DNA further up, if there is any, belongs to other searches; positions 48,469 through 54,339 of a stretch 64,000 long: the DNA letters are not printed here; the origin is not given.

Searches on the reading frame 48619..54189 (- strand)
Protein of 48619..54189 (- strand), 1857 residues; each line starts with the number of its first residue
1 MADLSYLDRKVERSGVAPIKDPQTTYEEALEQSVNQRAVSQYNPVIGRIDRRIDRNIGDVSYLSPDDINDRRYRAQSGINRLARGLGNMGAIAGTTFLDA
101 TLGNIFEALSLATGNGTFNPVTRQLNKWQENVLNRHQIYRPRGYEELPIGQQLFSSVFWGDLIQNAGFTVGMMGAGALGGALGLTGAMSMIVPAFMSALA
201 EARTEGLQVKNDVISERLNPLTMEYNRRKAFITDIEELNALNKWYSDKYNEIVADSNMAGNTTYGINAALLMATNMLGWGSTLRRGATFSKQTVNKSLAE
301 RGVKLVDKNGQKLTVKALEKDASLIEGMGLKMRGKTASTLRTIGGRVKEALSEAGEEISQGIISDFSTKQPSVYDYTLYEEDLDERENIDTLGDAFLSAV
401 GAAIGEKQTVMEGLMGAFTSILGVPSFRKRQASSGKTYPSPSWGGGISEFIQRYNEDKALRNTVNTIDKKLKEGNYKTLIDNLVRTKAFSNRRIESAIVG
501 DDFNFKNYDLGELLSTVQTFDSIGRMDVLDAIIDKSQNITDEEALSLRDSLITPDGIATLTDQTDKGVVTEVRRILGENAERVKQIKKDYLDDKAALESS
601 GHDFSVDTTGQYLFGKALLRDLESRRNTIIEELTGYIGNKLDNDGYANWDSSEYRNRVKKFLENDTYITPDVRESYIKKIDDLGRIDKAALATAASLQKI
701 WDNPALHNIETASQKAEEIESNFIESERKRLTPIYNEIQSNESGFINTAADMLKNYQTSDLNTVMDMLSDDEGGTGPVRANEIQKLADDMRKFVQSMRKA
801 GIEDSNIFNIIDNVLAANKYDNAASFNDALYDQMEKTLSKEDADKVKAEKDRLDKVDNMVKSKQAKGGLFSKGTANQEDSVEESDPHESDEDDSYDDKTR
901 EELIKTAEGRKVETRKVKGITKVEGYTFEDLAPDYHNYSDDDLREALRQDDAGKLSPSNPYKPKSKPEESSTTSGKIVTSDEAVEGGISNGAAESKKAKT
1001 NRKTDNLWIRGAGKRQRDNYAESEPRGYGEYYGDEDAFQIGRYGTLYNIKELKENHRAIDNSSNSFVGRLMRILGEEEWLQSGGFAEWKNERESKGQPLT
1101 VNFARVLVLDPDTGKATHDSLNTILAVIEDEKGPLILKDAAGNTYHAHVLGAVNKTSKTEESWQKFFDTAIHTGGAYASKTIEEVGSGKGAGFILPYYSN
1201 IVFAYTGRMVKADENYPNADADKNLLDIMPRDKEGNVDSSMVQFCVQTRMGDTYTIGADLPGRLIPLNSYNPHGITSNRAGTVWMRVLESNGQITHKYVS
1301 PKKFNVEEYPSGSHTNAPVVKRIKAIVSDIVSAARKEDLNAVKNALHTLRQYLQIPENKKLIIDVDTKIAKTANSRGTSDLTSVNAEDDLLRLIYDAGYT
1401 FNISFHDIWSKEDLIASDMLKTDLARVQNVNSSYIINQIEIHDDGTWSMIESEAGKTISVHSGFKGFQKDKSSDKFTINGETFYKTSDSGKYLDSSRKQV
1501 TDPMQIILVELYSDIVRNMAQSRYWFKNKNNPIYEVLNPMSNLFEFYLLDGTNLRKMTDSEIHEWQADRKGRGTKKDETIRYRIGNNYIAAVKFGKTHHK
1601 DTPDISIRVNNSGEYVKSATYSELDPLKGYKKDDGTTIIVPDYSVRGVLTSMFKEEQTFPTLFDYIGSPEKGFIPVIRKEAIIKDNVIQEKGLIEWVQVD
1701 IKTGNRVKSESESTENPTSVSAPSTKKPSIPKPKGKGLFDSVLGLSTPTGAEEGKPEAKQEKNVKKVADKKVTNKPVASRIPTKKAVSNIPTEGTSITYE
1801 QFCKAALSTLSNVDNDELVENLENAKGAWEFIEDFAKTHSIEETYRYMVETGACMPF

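Call 6: search_protein_families(library=pfam, proteins=[window:48619-54189:-], max_evalue=0.1)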
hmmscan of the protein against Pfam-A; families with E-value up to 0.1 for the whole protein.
window:48619-54189:- (1857 aa): 2 families
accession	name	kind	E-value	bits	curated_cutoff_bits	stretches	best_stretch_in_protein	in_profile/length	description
PF08289.16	Flu_M1_C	-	0.014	16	22.3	0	777-819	39-81/97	Influenza Matrix protein (M1) C-terminal domain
PF17593.7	DUF5490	-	0.038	14.4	27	0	784-813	9-38/62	Family of unknown function (DUF5490)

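Call 7: search_protein_families(library=phrogs, proteins=[window:48619-54189:-], max_evalue=0.001)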
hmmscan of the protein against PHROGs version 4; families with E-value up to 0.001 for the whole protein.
window:48619-54189:- (1857 aa): 0 families

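Call 9: search_solved_structures(query=window:48619-54189:-, max_evalue=1)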
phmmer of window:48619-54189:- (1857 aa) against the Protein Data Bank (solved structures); distinct sequences matched with E-value up to 1: 1.
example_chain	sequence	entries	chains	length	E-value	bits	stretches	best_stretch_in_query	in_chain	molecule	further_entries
9w1p_A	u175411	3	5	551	0.24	12.1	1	778-850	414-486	Glucose-6-phosphate exchanger SLC37A4,Soluble cytochrome b562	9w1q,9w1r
